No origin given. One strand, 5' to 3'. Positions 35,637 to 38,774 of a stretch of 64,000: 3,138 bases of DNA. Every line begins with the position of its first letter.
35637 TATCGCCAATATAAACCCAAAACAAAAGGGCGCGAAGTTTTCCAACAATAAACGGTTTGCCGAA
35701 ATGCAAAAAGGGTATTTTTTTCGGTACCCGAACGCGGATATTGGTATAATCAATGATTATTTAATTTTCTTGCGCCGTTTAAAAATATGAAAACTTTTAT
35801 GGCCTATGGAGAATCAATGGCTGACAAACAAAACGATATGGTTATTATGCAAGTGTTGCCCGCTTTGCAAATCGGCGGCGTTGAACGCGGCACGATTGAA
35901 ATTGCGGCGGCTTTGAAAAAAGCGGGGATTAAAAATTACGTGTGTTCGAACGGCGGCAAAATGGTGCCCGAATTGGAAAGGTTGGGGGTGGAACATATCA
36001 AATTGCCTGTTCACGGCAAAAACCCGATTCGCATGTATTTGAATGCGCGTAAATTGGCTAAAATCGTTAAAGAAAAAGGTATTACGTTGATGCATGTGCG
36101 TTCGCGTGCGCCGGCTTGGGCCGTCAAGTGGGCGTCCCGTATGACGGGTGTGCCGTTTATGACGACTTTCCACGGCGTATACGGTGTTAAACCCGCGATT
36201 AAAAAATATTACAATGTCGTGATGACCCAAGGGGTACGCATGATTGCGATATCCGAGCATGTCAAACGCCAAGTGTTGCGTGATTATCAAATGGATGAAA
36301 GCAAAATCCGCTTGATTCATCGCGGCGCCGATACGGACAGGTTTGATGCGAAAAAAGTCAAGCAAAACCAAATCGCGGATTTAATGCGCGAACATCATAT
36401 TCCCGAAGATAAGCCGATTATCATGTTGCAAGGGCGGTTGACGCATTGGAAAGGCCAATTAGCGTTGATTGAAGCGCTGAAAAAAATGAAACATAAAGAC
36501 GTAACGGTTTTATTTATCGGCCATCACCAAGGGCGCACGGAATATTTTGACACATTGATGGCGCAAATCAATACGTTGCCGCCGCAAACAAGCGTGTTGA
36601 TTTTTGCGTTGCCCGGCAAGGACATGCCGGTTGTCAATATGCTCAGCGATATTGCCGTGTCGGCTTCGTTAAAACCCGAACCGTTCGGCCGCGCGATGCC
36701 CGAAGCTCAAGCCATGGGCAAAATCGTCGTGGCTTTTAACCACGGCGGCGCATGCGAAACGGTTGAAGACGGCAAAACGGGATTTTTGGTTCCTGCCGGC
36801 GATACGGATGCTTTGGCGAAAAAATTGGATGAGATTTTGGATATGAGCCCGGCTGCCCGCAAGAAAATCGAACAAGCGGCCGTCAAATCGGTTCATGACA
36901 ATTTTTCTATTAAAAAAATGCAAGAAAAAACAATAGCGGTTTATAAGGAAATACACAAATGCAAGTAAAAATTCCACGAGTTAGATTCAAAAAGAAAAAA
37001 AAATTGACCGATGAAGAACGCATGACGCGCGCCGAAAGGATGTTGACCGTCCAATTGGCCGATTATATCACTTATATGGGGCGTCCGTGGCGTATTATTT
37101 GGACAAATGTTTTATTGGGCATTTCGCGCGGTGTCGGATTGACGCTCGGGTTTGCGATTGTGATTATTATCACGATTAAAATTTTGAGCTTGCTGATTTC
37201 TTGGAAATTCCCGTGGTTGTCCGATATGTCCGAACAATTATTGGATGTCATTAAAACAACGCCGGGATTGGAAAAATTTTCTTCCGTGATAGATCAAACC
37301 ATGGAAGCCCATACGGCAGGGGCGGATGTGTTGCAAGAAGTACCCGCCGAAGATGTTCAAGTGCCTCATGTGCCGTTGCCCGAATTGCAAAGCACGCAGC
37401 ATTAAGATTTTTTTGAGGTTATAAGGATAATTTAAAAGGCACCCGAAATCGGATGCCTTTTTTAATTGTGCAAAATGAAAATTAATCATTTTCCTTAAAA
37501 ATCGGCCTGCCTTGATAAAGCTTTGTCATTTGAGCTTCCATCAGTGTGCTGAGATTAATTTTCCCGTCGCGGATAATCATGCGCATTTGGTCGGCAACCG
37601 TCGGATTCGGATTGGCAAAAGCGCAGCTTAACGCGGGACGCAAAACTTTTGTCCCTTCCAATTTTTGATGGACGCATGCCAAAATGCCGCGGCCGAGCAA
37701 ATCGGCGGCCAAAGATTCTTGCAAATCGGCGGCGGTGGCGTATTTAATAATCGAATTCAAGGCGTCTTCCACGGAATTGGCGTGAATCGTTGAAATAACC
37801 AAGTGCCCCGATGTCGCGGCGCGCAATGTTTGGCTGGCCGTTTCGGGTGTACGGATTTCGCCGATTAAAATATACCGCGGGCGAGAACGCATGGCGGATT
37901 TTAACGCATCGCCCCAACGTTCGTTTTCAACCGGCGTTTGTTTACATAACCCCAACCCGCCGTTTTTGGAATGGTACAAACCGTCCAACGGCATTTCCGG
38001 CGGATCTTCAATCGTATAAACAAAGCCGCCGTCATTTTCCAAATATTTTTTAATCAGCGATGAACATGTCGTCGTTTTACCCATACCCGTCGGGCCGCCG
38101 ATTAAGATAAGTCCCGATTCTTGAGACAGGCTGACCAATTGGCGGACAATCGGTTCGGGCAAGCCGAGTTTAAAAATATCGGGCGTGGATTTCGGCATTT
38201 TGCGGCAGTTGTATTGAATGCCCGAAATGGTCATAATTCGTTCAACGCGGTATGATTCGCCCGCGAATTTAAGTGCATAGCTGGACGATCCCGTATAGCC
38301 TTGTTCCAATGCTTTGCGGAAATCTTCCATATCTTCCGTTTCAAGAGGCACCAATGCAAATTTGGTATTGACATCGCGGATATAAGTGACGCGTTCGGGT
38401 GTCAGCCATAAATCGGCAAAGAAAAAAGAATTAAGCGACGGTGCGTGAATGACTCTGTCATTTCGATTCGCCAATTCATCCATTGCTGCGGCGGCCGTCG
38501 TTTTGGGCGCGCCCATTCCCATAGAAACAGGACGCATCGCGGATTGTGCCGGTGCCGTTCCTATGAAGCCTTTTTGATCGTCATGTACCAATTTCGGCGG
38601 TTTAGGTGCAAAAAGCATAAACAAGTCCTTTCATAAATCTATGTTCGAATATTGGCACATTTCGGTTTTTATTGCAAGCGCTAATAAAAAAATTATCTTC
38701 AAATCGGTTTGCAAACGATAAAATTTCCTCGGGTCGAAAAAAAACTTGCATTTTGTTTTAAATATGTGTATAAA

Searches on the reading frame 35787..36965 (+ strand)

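Call 81: search_protein_families(library=pfam, proteins=[window:35787-36965:+], max_evalue=0.00001)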
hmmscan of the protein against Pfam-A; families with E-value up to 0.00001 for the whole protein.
window:35787-36965:+ (393 aa): 5 families
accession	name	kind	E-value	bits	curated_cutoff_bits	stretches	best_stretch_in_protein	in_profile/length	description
PF00534.26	Glycos_transf_1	-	8.2e-30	104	26.4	1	198-365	4-169/172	Glycosyl transferases group 1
PF13439.12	Glyco_transf_4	-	2.5e-28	99.6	28.5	1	29-185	1-170/170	Glycosyltransferase Family 4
PF13692.12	Glyco_trans_1_4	-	6.7e-23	82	27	1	210-352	2-141/142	Glycosyl transferases group 1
PF13579.12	Glyco_trans_4_4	-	2.8e-13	51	29.7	1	30-180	1-158/158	Glycosyl transferase 4-like domain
PF13477.12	Glyco_trans_4_2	-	4.4e-06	27.4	23.4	1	36-138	13-118/139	Glycosyl transferase 4-like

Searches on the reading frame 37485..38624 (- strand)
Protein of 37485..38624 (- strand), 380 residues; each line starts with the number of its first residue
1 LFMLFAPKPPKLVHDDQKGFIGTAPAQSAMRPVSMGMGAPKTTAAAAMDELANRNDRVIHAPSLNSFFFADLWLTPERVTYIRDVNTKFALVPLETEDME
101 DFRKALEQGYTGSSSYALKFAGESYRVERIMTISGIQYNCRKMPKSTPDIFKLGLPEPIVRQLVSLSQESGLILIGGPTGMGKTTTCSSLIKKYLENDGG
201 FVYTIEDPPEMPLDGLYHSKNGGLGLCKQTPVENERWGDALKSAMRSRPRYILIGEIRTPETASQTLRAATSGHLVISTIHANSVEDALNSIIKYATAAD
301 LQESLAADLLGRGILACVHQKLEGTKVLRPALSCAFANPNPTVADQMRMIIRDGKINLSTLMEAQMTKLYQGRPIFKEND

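Call 81: search_protein_families(library=pfam, proteins=[window:37485-38624:-], max_evalue=0.00001)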
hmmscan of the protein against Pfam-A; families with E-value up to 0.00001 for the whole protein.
window:37485-38624:- (380 aa): 2 families
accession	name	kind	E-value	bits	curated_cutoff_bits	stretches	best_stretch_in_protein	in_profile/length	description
PF00437.27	T2SSE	-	2.7e-30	105.7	24.9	1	126-303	95-267/370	Type II/IV secretion system protein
PF13401.12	AAA_22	-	2.6e-06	28.2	27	0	169-256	4-92/130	AAA domain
